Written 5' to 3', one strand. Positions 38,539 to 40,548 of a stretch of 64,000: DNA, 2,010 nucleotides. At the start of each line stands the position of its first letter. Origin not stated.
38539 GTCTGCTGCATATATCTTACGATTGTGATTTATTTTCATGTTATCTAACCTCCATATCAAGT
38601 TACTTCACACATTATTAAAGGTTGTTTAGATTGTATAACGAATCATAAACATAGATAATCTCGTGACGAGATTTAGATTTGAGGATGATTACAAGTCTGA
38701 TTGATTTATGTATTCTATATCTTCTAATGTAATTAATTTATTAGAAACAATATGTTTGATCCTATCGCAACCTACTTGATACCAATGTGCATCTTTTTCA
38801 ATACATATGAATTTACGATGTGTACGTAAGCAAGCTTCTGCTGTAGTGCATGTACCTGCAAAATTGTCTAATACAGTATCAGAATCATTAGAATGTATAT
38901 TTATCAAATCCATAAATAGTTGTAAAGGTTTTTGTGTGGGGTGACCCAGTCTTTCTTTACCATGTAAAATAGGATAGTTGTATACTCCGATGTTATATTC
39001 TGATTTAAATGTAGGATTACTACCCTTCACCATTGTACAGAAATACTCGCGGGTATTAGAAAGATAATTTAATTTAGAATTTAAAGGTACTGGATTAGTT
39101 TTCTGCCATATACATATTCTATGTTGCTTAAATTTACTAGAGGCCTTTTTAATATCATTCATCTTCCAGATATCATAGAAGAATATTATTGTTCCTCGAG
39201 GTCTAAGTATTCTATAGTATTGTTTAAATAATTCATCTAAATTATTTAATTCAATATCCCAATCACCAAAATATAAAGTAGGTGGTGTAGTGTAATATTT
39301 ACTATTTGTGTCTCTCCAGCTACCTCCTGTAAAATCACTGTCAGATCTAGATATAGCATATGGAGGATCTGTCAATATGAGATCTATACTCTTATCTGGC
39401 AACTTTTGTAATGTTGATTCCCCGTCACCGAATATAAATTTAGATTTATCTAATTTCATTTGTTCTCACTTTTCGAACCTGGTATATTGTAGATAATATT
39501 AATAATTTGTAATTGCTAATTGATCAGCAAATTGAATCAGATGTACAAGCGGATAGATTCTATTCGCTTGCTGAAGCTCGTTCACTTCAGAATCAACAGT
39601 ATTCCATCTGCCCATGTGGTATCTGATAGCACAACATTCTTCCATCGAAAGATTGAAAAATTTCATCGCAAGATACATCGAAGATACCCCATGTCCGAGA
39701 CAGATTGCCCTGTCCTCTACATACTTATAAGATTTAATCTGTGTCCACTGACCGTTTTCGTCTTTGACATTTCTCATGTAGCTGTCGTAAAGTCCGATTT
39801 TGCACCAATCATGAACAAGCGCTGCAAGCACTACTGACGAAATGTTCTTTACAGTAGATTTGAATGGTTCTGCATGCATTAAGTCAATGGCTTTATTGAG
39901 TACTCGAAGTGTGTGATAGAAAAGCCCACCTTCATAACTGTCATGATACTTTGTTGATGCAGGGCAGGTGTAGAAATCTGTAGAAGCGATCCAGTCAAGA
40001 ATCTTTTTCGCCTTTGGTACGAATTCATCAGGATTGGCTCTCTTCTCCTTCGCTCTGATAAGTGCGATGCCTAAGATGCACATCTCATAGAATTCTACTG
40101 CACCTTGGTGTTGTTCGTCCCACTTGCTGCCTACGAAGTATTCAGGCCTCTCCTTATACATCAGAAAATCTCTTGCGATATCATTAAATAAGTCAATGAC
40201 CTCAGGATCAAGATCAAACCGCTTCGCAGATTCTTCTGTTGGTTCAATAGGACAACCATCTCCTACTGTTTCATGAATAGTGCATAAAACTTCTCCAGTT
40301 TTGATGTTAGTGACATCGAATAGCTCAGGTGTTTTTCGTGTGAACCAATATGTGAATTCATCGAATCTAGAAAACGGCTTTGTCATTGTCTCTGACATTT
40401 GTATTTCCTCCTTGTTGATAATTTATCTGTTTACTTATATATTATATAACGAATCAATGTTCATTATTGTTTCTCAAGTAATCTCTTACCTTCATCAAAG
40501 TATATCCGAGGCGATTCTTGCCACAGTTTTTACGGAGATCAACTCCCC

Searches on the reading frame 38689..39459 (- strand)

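Call 8: search_protein_families(library=pfam, proteins=[window:38689-39459:-], max_evalue=0.01)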
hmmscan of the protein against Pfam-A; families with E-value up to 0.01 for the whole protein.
window:38689-39459:- (256 aa): 2 families
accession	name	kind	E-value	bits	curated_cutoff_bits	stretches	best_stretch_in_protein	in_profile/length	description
PF01555.25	N6_N4_Mtase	-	3.1e-27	96.4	26.7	1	25-226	1-215/221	DNA methylase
PF03602.21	Cons_hypoth95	-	4.1e-05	23.7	24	0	193-235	42-85/182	Conserved hypothetical protein 95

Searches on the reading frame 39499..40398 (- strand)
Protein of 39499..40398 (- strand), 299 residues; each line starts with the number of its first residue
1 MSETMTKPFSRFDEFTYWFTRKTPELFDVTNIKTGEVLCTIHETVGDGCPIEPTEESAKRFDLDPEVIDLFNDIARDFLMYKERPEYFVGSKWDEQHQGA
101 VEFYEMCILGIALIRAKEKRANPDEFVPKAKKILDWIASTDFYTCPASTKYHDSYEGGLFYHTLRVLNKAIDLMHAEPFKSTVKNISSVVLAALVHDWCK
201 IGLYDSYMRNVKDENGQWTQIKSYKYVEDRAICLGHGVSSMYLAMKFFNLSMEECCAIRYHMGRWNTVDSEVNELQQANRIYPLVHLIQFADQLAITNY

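Call 9: search_protein_families(library=pfam, proteins=[window:39499-40398:-], max_evalue=0.01)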
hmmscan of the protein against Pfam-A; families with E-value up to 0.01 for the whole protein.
window:39499-40398:- (299 aa): 2 families
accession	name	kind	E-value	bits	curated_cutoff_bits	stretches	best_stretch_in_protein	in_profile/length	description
PF01966.28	HD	-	1.1e-06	29.3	22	1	160-295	2-114/116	HD domain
PF07514.17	TraI_2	-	0.0028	17.1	23.9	1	145-180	52-87/324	Putative helicase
